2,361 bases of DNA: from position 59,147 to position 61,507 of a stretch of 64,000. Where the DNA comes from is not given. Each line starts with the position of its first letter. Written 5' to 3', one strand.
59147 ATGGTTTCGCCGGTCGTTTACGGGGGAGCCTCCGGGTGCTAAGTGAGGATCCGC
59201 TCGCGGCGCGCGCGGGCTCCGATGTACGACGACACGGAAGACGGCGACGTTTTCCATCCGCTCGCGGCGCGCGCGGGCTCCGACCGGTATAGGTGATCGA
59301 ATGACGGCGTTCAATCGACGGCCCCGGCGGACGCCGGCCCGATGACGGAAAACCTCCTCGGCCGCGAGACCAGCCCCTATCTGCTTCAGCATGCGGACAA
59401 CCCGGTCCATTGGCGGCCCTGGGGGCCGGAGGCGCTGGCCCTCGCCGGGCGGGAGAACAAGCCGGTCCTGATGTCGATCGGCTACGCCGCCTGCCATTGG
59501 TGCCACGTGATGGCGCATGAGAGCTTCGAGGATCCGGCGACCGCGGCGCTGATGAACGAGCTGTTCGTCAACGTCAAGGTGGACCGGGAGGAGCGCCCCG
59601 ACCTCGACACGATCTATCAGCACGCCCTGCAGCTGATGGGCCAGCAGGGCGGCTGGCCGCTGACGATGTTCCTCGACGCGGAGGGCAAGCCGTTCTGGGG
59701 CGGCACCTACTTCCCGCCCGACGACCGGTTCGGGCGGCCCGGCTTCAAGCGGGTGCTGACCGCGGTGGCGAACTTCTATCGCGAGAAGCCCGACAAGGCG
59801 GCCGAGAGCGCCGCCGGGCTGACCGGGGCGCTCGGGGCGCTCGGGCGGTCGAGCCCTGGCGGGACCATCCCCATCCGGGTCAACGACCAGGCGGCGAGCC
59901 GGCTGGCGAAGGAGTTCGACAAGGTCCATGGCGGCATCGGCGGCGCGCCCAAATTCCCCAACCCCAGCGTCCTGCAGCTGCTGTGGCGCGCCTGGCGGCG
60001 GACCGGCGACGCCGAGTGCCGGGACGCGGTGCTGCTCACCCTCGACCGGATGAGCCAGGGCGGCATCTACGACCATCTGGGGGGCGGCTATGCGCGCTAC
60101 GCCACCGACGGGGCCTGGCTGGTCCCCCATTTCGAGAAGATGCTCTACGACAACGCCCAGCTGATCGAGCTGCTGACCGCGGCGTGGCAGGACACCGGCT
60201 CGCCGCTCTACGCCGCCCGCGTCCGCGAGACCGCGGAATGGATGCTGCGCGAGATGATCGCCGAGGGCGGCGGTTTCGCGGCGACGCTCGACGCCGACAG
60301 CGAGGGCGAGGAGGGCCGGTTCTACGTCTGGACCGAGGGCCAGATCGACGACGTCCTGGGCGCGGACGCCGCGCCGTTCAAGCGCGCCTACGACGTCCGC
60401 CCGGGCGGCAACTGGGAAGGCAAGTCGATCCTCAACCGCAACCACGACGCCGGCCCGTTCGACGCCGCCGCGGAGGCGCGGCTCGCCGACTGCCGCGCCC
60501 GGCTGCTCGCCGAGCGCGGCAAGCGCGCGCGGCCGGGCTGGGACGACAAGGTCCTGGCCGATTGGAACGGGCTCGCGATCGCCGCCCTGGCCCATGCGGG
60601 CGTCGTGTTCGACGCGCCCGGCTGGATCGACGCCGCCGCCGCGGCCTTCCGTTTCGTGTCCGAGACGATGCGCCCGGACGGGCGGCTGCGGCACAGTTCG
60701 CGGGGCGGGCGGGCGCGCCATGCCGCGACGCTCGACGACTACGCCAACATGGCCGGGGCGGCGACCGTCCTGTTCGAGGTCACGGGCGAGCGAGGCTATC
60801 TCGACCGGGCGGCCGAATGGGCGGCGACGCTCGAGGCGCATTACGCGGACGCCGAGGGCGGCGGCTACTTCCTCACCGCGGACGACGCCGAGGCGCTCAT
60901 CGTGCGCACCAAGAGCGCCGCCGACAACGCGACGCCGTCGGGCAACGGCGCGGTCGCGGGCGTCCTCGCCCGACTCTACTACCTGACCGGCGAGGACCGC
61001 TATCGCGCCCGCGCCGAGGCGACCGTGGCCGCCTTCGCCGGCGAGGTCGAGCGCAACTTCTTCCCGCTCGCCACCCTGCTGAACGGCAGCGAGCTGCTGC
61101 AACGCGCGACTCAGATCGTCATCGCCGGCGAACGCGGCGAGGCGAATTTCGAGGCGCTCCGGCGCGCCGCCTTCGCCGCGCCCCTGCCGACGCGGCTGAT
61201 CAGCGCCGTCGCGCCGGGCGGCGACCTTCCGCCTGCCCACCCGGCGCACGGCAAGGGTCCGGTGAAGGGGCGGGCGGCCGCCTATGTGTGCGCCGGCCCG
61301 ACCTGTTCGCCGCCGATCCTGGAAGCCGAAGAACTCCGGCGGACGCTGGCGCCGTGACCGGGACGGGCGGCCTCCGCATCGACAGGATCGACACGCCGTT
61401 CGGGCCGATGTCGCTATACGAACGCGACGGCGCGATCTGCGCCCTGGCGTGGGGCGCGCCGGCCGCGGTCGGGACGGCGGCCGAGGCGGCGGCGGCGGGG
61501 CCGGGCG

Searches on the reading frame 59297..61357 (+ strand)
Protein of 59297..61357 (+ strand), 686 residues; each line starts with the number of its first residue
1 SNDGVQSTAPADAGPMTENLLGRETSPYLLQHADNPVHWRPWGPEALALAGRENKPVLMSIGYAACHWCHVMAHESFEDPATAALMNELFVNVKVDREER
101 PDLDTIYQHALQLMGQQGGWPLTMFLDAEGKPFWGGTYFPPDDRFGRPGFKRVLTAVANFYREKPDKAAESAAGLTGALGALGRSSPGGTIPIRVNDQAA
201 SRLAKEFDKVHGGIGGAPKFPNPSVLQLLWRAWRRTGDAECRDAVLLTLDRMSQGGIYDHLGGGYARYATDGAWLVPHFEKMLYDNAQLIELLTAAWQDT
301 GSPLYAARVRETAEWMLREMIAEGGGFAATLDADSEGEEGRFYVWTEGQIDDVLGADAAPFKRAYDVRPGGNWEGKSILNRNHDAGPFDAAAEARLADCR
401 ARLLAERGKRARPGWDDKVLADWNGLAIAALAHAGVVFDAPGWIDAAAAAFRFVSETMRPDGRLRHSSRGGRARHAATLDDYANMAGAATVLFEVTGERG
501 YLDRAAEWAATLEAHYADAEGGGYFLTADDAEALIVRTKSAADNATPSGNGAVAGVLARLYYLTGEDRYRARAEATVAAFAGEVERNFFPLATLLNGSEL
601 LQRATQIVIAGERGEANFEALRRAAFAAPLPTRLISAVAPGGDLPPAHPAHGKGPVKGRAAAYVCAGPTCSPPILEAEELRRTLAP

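Call 94: search_protein_families(library=pfam, proteins=[window:59297-61357:+], max_evalue=0.00001)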
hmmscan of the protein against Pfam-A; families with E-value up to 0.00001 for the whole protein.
window:59297-61357:+ (686 aa): 2 families
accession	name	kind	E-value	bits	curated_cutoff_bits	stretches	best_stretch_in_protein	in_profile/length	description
PF03190.21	Thioredox_DsbH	-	9e-71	237.5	27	1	19-178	2-161/163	Protein of unknown function, DUF255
PF13899.12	Thioredoxin_7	-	1e-07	32.4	27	1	39-128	2-83/83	Thioredoxin-like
